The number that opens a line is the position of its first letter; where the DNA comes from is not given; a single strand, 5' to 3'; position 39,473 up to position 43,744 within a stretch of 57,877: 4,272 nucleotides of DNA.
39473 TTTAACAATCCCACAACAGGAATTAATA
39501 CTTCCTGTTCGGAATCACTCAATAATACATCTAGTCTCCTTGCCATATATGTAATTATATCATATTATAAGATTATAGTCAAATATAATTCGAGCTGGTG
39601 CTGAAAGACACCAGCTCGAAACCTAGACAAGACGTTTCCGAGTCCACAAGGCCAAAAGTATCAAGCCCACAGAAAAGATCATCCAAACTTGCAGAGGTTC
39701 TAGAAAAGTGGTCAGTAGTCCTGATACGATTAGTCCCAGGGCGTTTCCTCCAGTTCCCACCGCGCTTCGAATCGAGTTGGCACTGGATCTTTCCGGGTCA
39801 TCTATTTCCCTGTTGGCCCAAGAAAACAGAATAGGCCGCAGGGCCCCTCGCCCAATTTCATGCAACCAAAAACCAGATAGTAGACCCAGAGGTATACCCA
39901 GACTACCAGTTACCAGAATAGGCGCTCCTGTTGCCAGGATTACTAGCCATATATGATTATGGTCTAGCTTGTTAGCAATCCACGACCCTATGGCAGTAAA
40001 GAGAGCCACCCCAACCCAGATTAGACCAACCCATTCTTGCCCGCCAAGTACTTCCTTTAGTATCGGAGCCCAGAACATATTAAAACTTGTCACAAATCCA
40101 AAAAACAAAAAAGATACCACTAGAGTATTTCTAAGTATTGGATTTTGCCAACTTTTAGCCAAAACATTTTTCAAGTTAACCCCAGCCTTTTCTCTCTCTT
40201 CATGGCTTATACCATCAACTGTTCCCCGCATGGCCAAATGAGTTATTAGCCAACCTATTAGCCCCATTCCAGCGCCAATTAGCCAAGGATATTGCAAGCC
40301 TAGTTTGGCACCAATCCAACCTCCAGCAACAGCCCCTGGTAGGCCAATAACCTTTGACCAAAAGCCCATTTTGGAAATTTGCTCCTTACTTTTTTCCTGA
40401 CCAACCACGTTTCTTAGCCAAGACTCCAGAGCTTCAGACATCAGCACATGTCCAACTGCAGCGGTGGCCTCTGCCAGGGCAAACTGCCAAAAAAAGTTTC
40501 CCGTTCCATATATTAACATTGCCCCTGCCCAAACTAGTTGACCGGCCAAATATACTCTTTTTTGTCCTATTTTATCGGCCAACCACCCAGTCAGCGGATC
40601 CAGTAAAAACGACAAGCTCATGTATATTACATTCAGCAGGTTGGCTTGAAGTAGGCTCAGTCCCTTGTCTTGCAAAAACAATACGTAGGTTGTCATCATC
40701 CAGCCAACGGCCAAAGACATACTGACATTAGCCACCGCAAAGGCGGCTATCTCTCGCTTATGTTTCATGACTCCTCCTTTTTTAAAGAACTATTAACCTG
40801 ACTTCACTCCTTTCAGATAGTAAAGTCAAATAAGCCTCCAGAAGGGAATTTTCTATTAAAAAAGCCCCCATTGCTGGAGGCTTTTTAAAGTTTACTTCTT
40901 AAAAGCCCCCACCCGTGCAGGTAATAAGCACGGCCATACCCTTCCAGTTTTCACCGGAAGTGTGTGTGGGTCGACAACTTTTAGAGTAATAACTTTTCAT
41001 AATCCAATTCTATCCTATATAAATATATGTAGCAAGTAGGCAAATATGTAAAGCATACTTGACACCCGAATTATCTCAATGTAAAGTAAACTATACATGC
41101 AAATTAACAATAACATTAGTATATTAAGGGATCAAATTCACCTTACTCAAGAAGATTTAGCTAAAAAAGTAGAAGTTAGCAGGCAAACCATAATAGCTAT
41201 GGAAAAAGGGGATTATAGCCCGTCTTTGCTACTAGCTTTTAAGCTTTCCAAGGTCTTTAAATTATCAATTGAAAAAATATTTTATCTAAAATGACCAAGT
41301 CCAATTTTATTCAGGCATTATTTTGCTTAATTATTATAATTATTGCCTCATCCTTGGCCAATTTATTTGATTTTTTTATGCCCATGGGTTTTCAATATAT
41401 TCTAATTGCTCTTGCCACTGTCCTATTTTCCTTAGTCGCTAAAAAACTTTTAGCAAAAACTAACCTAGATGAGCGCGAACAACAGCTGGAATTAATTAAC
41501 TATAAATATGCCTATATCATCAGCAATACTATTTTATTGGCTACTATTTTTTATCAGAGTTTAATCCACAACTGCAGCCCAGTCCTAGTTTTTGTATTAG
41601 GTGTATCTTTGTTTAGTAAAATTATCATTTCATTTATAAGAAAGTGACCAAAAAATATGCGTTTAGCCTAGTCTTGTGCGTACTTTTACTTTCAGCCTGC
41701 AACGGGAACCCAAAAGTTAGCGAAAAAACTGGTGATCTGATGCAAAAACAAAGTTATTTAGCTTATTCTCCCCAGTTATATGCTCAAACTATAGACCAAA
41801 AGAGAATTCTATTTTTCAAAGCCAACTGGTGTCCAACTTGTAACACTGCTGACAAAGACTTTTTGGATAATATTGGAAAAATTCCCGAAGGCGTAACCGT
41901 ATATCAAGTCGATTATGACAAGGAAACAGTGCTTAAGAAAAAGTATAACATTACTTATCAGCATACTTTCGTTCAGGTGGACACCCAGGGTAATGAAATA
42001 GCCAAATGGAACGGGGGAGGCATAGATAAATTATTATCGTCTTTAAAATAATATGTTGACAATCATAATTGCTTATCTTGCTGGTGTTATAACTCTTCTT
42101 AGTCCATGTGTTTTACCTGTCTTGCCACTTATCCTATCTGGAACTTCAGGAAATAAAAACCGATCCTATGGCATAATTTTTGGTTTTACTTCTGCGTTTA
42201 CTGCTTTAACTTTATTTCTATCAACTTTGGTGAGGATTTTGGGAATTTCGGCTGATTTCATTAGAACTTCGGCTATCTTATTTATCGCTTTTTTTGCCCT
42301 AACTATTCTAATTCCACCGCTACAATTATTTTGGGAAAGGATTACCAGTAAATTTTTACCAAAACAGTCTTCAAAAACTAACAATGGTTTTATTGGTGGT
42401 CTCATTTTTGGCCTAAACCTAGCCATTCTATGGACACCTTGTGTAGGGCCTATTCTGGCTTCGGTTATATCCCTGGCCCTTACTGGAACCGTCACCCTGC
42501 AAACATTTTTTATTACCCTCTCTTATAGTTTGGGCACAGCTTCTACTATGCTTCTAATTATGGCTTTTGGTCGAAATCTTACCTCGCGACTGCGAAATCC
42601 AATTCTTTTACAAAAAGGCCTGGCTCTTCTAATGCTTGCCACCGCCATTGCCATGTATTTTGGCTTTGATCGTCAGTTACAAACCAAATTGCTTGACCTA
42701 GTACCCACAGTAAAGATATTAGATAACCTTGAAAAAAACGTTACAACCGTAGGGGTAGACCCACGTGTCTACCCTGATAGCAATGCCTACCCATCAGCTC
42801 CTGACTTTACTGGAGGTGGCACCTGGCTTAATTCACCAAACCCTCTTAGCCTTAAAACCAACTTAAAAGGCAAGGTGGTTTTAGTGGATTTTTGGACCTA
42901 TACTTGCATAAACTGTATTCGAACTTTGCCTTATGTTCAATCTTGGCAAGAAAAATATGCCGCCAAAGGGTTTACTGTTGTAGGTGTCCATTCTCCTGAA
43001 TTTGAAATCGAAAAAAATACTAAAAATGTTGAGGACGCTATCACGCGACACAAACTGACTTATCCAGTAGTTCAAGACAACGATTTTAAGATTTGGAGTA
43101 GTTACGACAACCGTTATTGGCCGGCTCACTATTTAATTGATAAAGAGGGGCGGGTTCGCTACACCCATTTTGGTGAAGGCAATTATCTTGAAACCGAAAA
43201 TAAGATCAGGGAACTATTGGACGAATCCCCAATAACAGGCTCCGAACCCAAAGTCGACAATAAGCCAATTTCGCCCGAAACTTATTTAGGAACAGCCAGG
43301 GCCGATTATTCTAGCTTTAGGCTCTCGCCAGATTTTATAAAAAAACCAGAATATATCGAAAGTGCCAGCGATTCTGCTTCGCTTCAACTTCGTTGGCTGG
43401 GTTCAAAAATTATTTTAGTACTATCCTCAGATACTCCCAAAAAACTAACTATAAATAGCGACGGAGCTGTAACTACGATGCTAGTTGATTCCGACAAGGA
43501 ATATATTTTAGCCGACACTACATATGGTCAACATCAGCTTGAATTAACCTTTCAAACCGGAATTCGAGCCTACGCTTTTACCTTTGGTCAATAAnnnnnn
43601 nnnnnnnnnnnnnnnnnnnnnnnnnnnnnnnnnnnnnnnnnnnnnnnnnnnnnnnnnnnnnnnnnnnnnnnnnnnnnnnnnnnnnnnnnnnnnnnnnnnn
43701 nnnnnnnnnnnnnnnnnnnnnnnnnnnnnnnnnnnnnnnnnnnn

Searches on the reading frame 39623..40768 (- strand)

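Call 55: search_protein_families(library=pfam, proteins=[window:39623-40768:-], max_evalue=0.0001)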
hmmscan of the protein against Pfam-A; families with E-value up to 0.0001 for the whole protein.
window:39623-40768:- (381 aa): 1 family
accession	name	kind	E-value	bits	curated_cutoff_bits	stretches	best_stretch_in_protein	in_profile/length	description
PF07690.21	MFS_1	-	5e-28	98.4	33.4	2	13-289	4-286/347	Major Facilitator Superfamily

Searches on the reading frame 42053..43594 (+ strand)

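Call 55: search_protein_families(library=pfam, proteins=[window:42053-43594:+], max_evalue=0.0001)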
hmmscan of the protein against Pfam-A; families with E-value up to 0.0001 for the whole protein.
window:42053-43594:+ (513 aa): 6 families
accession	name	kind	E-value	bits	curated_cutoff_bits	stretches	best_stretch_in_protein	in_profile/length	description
PF08534.16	Redoxin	-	2.6e-16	60.2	26.6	1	248-377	5-137/148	Redoxin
PF00578.27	AhpC-TSA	-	1e-14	55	26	1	249-370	5-123/124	AhpC/TSA family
PF17991.7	Thioredoxin_10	-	3.6e-13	50.7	27.1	1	421-512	38-142/142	Thioredoxin like C-terminal domain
PF13905.12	Thioredoxin_8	-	1.3e-10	41.9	27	1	273-368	1-94/94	Thioredoxin-like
PF02683.22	DsbD_TM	-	6e-09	36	27.1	1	117-213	7-109/219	Cytochrome C biogenesis protein transmembrane domain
PF05052.17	MerE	-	8.5e-05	22.9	22.8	0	7-34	17-45/75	MerE protein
